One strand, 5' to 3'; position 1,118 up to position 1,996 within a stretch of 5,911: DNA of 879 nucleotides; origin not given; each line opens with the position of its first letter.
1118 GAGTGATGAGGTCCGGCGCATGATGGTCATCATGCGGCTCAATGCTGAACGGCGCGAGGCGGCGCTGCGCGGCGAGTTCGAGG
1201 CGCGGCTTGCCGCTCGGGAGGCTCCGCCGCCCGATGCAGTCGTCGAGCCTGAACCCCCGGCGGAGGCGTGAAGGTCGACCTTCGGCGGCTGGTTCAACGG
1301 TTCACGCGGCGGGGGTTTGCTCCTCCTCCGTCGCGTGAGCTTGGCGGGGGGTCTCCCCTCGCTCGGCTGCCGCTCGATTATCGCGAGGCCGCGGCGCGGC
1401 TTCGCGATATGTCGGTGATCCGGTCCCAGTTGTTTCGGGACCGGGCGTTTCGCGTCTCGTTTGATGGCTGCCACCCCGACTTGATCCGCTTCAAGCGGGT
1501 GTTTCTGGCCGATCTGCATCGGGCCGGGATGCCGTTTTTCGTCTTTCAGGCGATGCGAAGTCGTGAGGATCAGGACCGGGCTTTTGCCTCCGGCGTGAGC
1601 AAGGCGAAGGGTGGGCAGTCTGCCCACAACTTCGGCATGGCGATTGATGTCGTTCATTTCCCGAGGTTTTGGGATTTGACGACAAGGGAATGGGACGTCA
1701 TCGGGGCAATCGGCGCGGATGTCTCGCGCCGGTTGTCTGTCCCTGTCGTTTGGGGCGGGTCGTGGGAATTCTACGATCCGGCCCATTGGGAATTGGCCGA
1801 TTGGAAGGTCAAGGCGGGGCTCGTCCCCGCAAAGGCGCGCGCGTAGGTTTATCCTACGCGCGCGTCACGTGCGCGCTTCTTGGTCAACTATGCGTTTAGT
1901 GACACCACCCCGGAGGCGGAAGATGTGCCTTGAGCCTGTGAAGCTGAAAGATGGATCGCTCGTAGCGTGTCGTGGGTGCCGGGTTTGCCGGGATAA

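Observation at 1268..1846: M15/LAS zinc peptidase (endolysin-type) in a microvirus, with no export signal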

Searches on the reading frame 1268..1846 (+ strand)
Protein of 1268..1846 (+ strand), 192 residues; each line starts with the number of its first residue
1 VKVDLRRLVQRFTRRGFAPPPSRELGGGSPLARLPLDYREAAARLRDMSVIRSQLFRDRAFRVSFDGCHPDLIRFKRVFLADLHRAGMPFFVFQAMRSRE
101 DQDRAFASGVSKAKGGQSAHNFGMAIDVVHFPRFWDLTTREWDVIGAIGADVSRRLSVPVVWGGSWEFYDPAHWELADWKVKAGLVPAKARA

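Call 3: search_protein_families(library=pfam, proteins=[window:1268-1846:+], max_evalue=0.1)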
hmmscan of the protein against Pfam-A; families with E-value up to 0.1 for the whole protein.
window:1268-1846:+ (192 aa): 2 families
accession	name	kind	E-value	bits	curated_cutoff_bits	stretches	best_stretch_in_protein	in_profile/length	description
PF13539.11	Peptidase_M15_4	-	1.9e-06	28.8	25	1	113-175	3-69/70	D-alanyl-D-alanine carboxypeptidase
PF02557.22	VanY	-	0.0056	16.9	25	1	79-130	15-76/132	D-alanyl-D-alanine carboxypeptidase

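Call 4: search_protein_families(library=phrogs, proteins=[window:1268-1846:+], max_evalue=0.1)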
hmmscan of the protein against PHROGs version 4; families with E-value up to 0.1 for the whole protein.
window:1268-1846:+ (192 aa): 6 families
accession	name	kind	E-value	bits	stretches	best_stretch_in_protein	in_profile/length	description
phrog_465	-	lysis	2.7e-17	64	1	66-181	54-170/292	endolysin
phrog_5115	-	moron, auxiliary metabolic gene and host takeover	1.7e-10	41.6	1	77-180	25-125/283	ferredoxin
phrog_15351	-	lysis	6.1e-09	36.6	1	81-180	34-140/289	endolysin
phrog_6523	-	lysis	1.5e-08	35.8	1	76-178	25-131/255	endolysin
phrog_2649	-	lysis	2.6e-07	31.8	1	86-182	32-133/261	endolysin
phrog_1768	-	lysis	0.00099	17.8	1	88-175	949-1037/1577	endolysin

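Call 5: search_solved_structures(query=window:1268-1846:+, max_evalue=1, show_alignments=3)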
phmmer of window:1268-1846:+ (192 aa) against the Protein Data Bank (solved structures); distinct sequences matched with E-value up to 1: 5.
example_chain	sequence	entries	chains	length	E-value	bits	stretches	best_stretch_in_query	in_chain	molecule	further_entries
23ri_A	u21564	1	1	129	9e-12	48.3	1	65-177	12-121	Peptidase M15C domain-containing protein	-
8q2g_A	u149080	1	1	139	3.1e-11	46.6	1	65-178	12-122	Peptidoglycan L-alanyl-D-glutamate endopeptidase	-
6akv_A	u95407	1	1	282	1.3e-09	41.3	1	54-178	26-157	LysB4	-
5opz_A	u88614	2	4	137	3.2e-09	40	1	63-176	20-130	ChiX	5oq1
2vo9_A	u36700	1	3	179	1.6e-08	37.7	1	79-188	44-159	L-ALANYL-D-GLUTAMATE PEPTIDASE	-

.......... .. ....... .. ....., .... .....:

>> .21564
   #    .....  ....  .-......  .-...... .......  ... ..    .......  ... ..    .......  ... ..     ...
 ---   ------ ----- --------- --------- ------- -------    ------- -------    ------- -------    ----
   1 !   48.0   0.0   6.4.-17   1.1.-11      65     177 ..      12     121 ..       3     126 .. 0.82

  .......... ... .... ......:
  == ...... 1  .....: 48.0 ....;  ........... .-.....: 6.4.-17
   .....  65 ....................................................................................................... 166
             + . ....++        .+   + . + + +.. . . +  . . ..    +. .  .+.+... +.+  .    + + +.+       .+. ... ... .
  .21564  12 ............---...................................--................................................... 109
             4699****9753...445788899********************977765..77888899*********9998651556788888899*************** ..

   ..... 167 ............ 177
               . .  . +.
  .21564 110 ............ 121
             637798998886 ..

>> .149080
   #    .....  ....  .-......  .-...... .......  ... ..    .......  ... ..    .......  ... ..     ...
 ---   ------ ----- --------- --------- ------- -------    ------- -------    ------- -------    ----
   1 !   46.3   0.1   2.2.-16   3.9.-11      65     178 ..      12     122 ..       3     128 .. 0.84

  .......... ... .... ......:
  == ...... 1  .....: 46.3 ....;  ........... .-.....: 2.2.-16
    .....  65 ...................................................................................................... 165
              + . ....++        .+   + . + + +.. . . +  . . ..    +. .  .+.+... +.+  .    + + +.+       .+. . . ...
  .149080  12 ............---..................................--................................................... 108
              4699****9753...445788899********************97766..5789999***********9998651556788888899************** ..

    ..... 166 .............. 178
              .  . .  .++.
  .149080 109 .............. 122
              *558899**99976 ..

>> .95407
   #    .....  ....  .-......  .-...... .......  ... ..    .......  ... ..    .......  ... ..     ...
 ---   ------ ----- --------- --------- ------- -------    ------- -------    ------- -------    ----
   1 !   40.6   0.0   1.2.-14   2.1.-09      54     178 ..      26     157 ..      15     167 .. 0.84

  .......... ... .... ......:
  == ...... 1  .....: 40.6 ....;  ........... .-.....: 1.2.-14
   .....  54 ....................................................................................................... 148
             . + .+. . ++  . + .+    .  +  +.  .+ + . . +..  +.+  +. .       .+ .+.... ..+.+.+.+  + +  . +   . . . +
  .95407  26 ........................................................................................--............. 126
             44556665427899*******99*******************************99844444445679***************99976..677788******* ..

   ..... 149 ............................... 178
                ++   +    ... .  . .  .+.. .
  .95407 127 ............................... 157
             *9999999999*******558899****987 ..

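Call 7: search_dna_similar(query=window:1268-1846:+, collection=phages, mode=protein, max_rows=40)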
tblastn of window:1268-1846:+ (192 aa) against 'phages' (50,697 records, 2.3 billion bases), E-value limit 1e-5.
Records with a match: 202; places in all: 202; records where one place covers at least 80% of the query: 21.
Best place of each record, by identity: <60% 202.
By first word of the organism name: Escherichia 46; Listeria 32; Bacillus 32; Rhizobium 27; Tortoise 18; Flyfo 11; Roseobacter 5; Enterobacteria 4; Shigella 3; Morganella 3; and 14 more.
By host as written in the record: - 21; Gopherus morafkai 18; Escherichia coli 15; Listeria monocytogenes 15; Pteropus tonganus 11; Escherichia coli str. K-12 substr. MG1655 5; Bacillus thuringiensis subsp. kurstaki 5; Bacillus cereus 5; and 72 more.
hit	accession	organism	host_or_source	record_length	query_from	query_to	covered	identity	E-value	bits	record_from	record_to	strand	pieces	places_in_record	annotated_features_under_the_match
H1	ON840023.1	Rattus norvegicus microvirus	Rattus norvegicus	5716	38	189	79%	48.0%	5e-43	158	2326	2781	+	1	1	none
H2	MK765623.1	Tortoise microvirus 70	Gopherus morafkai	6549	31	180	78%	46.7%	1e-38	145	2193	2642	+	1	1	hypothetical protein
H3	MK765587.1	Tortoise microvirus 37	Gopherus morafkai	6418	7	179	90%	38.9%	1e-33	131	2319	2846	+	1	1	hypothetical protein (x2)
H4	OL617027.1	Flyfo microvirus Tbat2_112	Pteropus tonganus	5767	38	191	80%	42.9%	7e-35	134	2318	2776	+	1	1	hypothetical protein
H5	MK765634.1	Tortoise microvirus 81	Gopherus morafkai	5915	16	180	86%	38.8%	5e-35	135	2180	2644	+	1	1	hypothetical protein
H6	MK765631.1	Tortoise microvirus 78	Gopherus morafkai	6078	19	180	84%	39.1%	7e-35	134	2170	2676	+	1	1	hypothetical protein (x3)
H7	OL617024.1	Flyfo microvirus Tbat2_105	Pteropus tonganus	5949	34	180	77%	42.7%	2e-36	139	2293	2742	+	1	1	hypothetical protein (x2)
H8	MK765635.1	Tortoise microvirus 82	Gopherus morafkai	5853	34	179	76%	42.2%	4e-30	121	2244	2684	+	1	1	hypothetical protein (x2)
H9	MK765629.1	Tortoise microvirus 76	Gopherus morafkai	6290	27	180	80%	39.4%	5e-31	124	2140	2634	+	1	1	hypothetical protein (x3)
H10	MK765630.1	Tortoise microvirus 77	Gopherus morafkai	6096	21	182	84%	36.1%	8e-32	126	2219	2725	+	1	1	hypothetical protein (x2)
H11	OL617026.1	Flyfo microvirus Tbat2_110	Pteropus tonganus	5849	45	185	73%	41.3%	2e-33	130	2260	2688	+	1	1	hypothetical protein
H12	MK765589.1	Tortoise microvirus 39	Gopherus morafkai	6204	34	180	77%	39.5%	3e-32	127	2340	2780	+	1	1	hypothetical protein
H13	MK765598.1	Tortoise microvirus 46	Gopherus morafkai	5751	32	180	78%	38.9%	2e-32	127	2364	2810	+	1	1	hypothetical protein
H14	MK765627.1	Tortoise microvirus 74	Gopherus morafkai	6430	18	187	89%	33.7%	4e-23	101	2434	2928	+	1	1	hypothetical protein (x2)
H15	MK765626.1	Tortoise microvirus 73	Gopherus morafkai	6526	19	180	84%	35.4%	1e-24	105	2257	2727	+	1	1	hypothetical protein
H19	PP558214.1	Roseobacter phage CRPss-151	Roseobacter sp. FZCC0023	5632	53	180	67%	41.4%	3e-34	133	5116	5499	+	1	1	M15 family metallopeptidase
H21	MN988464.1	Rhizobium phage RHph_TM24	Rhizobium etli N113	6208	21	180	83%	32.9%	7e-21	95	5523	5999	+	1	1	endolysin protein | hypothetical protein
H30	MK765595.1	Tortoise microvirus 43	Gopherus morafkai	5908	35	180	76%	33.6%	7e-24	103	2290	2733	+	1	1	hypothetical protein (x2)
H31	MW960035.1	Rhizobium phage RHph_X92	R. phaseoli sv. phaseoli GR14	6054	35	186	79%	32.1%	2e-19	91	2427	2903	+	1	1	putative endolysin protein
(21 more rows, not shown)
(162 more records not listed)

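Call 16: get_annotated_region(hit=H2, flank=7000)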
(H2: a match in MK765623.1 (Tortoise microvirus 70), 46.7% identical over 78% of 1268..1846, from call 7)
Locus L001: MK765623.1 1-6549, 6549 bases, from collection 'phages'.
description: Tortoise microvirus 70 isolate 70_SP_7, complete genome.
organism: Tortoise microvirus 70 (NCBI taxid 2583177)
taxonomy: Viruses; Monodnaviria; Sangervirae; Phixviricota; Malgrandaviricetes; Petitvirales; Microviridae
host: Gopherus morafkai; source: feces; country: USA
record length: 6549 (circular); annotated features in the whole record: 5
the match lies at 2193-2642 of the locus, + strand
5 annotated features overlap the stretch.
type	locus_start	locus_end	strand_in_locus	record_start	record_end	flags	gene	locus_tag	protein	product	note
CDS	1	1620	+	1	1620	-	-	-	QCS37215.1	major capsid protein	similar to PHA00363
CDS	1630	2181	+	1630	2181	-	-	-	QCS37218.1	hypothetical protein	-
CDS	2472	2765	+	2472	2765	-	-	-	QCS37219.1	hypothetical protein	-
CDS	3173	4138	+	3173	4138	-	-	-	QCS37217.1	replication initiation protein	similar to PHA00330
CDS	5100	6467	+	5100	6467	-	-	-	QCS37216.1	hypothetical protein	-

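Call 17: get_annotated_region(hit=H19, flank=7000)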
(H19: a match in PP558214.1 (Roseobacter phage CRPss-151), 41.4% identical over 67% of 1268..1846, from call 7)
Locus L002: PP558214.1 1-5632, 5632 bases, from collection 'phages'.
description: Roseobacter phage CRPss-151, complete genome.
organism: Roseobacter phage CRPss-151 (NCBI taxid 3138295)
taxonomy: Viruses; Monodnaviria; Sangervirae; Phixviricota; Malgrandaviricetes; Petitvirales; Microviridae
host: Roseobacter sp. FZCC0023; source: seawater; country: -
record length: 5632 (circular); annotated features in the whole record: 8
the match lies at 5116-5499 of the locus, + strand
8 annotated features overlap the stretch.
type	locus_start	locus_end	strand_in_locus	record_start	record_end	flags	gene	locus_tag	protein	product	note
CDS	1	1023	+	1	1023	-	-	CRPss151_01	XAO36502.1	replication initiation protein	-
CDS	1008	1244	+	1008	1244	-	-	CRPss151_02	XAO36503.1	hypothetical protein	-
CDS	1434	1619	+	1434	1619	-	-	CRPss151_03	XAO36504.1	hypothetical protein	-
CDS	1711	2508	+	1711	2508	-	-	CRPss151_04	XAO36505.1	hypothetical protein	-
CDS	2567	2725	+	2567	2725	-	-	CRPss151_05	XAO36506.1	hypothetical protein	-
CDS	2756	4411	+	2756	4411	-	-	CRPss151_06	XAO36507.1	major capsid protein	-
CDS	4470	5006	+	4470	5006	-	-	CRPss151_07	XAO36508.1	hypothetical protein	-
CDS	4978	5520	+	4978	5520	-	-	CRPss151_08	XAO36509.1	M15 family metallopeptidase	-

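Call 18: get_annotated_region(hit=H21, flank=7000)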
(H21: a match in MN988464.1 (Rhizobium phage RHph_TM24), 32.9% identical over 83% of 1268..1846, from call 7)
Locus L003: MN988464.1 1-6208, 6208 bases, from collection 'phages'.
description: Rhizobium phage RHph_TM24, complete genome.
organism: Rhizobium phage RHph_TM24 (NCBI taxid 2509555)
taxonomy: Viruses; Monodnaviria; Sangervirae; Phixviricota; Malgrandaviricetes; Petitvirales; Microviridae
host: Rhizobium etli N113; source: agricultural lands; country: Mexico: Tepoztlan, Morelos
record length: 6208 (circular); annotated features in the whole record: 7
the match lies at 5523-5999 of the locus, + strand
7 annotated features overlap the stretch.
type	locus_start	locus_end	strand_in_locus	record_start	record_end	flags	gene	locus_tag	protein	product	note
CDS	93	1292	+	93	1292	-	-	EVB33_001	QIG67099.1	replication protein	replication protein VP4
CDS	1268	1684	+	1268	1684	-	-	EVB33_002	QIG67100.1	hypothetical protein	-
CDS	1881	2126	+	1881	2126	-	-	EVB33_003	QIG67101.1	hypothetical protein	-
CDS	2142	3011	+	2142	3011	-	-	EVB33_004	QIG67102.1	hypothetical protein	-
CDS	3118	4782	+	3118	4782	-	-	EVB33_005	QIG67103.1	putative major capsid protein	-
CDS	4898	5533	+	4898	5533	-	-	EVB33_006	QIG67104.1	hypothetical protein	-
CDS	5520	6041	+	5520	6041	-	-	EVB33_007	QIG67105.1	endolysin protein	-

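Call 19: get_annotated_region(hit=H31, flank=7000)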
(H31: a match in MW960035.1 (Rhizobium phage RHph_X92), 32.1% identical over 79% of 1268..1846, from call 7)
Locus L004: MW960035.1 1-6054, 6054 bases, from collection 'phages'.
description: Rhizobium phage RHph_X92, complete genome.
organism: Rhizobium phage RHph_X92 (NCBI taxid 2836088)
taxonomy: Viruses; Monodnaviria; Sangervirae; Phixviricota; Malgrandaviricetes; Petitvirales; Microviridae
host: R. phaseoli sv. phaseoli GR14; source: Agricultural lands; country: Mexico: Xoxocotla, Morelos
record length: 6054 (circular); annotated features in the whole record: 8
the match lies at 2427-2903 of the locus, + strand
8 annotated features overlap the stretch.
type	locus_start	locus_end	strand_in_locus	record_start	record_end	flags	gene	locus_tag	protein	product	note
CDS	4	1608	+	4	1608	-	-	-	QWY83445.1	putative major capsid protein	-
CDS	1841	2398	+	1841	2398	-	-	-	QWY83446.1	hypothetical protein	-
CDS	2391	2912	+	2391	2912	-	-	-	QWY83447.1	putative endolysin protein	-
CDS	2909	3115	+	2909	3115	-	-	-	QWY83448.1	hypothetical protein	-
CDS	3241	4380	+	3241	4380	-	-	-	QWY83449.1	replication VP4-like protein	-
CDS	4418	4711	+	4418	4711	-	-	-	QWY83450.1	hypothetical protein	-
CDS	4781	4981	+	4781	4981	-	-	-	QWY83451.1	hypothetical protein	-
CDS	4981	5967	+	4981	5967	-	-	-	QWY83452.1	hypothetical protein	-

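Call 20: find_homologous_proteins(query=window:1268-1846:+, max_evalue=0.00001)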
Query window:1268-1846:+ (192 aa): 42 proteins with E <= 0.00001 among 599 candidates.
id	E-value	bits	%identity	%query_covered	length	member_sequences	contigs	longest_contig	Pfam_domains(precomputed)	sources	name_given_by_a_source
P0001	5.4e-125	433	99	100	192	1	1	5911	PF13539.12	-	-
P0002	8.9e-57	210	51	98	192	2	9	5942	PF13539.12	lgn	-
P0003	1.3e-54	203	54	94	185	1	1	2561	PF13539.12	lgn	-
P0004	2.3e-53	199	50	94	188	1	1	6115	PF13539.12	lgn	-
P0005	1.3e-52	196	48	96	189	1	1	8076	PF13539.12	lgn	-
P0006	1.4e-52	196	54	82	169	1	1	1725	PF13539.12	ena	-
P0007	2.5e-52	195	47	93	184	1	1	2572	PF13539.12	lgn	-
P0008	4.3e-52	195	55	79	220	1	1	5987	PF13539.12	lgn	-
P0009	2.3e-51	192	48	97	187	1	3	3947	PF13539.12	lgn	-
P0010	5.5e-48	181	49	93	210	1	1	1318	PF13539.12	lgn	-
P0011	1.1e-47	180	49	92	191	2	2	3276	PF02557.23,PF13539.12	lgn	-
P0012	3.4e-47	179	47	93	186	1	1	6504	PF13539.12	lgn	-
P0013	4.9e-47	178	44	94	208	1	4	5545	PF13539.12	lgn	-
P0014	1.6e-46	177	50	84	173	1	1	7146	PF13539.12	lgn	-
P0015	7.7e-44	168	47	93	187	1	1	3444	PF02557.23,PF13539.12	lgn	-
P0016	5.0e-43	165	47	92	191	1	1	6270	PF02557.23,PF13539.12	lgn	-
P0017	7.8e-43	165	51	78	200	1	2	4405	PF13539.12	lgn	-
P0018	2.0e-42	163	45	93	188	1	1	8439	PF13539.12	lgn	-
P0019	2.9e-42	163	45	79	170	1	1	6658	PF13539.12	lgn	-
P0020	2.9e-41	159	48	79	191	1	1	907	PF13539.12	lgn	-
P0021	3.5e-41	159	48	81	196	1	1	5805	PF13539.12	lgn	-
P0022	4.0e-41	159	47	79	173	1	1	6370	PF13539.12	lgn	-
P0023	4.9e-41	159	43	81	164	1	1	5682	PF13539.12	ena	-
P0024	5.0e-40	155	47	82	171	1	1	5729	PF13539.12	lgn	-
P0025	1.5e-39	154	42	88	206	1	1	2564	PF13539.12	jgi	-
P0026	1.1e-38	151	46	83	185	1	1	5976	PF13539.12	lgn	-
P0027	1.0e-37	148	46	80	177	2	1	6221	PF13539.12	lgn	-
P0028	2.7e-37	146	44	78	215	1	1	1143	PF13539.12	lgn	-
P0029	2.7e-36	143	42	81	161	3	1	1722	PF13539.12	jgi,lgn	-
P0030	1.3e-35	141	41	84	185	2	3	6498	PF13539.12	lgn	-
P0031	3.6e-35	139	42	81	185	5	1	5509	PF13539.12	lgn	-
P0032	2.3e-34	137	37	90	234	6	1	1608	PF13539.12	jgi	jgi:hypothetical protein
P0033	3.4e-34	136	45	76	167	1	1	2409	PF13539.12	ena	-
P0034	8.0e-34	135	45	80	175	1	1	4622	PF13539.12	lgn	-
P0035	9.8e-34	135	49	62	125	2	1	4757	PF13539.12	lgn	-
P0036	7.6e-33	132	36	82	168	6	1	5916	PF13539.12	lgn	-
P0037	7.6e-32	129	43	82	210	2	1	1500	PF13539.12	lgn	-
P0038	1.3e-28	118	37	83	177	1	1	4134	-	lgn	-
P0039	2.7e-28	117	41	74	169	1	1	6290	-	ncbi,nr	ncbi:hypothetical protein [Tortoise microvirus 76]|nr:hypothetical protein [Tortoise microvirus 76]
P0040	1.7e-23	101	47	49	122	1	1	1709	PF13539.12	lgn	-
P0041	6.3e-23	100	50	47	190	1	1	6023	PF13539.12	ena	-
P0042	5.9e-7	47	34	60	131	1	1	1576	PF02557.23,PF13539.12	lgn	-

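Call 22: find_related_loci(query=A1, collection=viral_contigs, flank=7000)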
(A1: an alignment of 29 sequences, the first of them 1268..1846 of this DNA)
Query A1 (192 aa) in viral_contigs; peptide patterns used: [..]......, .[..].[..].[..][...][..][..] (x = any residue, [..] = any of these).
144 stretches matched a pattern; 136 encode a relative of the query (tblastn E <= 1e-3); the best 80 are kept; 80 distinct loci.
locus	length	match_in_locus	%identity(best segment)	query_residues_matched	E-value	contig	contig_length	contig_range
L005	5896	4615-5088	46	38-185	3e-43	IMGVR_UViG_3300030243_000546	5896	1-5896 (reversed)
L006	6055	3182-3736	39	1-180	3e-43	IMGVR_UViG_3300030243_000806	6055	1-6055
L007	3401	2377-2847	40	28-184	4e-41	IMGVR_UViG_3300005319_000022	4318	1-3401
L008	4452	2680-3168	40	30-185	6e-41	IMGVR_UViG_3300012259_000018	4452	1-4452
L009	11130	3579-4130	35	6-187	1e-39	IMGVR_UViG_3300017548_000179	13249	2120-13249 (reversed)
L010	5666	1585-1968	41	53-180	2e-38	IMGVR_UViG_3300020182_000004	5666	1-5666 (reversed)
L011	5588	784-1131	46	65-180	2e-38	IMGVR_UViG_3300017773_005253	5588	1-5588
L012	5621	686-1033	47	65-180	1e-38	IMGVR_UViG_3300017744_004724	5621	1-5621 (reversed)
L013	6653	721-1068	46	65-180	5e-38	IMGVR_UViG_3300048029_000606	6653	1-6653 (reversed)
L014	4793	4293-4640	47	65-180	3e-38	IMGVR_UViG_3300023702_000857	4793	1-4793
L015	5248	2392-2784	40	50-180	1e-37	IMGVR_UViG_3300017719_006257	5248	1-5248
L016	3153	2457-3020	38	1-179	1e-37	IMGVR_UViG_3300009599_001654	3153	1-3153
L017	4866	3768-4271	38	2-180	8e-38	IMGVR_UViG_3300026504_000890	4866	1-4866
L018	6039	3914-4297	41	53-180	1e-37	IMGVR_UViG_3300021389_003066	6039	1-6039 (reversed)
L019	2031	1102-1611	39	11-180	6e-38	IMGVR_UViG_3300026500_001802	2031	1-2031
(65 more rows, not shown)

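Call 32: find_encoding_contigs(protein=P0002, flank=7000, max_places=3)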
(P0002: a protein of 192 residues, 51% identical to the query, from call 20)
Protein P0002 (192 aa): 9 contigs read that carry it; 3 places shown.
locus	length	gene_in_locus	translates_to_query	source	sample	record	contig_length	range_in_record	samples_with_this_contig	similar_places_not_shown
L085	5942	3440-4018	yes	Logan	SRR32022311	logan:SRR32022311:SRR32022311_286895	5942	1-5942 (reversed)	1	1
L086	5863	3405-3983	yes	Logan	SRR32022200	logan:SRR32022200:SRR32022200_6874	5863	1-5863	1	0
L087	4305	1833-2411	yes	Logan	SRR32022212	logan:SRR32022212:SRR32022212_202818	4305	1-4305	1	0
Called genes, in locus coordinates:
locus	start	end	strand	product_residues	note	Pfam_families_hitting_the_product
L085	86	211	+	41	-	-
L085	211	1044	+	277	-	-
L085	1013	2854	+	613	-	-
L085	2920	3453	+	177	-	-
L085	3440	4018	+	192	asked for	PF13539:Peptidase_M15_4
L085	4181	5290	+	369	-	PF23343:REP_ORF2-G2P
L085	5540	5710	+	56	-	-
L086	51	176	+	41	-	-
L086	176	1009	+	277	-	-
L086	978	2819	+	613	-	-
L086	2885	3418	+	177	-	-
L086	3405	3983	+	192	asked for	PF13539:Peptidase_M15_4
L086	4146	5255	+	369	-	PF23343:REP_ORF2-G2P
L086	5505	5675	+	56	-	-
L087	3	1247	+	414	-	?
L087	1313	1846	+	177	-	-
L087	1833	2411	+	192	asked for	PF13539:Peptidase_M15_4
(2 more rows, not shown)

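Call 33: find_encoding_contigs(protein=P0004, flank=7000, max_places=2)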
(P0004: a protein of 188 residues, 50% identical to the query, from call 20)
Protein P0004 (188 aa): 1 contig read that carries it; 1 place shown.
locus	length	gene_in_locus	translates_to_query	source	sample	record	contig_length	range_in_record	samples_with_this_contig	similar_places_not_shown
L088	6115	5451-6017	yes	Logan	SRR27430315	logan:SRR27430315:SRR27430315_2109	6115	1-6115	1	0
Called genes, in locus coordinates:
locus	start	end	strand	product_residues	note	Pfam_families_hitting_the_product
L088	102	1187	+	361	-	PF23343:REP_ORF2-G2P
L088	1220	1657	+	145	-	-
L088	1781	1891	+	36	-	-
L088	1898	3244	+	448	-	-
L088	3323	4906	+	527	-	-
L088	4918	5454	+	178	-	-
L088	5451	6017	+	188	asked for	PF13539:Peptidase_M15_4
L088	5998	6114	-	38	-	?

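Call 34: find_encoding_contigs(protein=P0008, flank=7000, max_places=2)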
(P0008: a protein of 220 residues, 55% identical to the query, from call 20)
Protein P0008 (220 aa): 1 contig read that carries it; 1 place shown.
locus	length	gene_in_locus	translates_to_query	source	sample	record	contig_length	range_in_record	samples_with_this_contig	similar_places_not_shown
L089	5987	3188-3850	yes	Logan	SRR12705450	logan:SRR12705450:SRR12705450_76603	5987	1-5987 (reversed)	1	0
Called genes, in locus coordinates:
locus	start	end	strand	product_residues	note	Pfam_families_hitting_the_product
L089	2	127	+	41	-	?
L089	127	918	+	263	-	-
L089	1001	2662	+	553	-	-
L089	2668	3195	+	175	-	-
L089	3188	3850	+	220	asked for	PF13539:Peptidase_M15_4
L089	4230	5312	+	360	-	PF23343:REP_ORF2-G2P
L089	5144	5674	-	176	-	-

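Call 37: predict_structure(alignment_id=A2)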
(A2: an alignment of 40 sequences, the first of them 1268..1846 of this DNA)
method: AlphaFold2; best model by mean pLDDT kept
length: 192 residues; sequences in the alignment: 40
mean_pLDDT: 93.0   pTM: 0.80
mean pLDDT of the five models: 93.0, 92.0, 91.9, 91.6, 88.6
residues with pLDDT >= 90: 159; 70-90: 24; 50-70: 9; < 50: 0
segments of 3 or more residues with pLDDT < 50: none
pLDDT, mean of each block of 10 residues (from residue 1): 89 87 67 86 97 98 97 98 98 97 95 95 98 97 97 97 95 98 86 64
secondary structure, 60 per line:
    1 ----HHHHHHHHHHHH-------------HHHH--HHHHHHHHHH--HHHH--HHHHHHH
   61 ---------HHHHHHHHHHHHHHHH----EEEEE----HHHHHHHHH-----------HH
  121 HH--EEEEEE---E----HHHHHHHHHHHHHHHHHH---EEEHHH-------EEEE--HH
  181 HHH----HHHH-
elements in order: H5-16 H30-33 H36-45 H48-51 H54-60 H70-85 E90-94 H99-107 H119-122 E125-130 H139-156 E160-162 E173-176 H179-183 H188-191
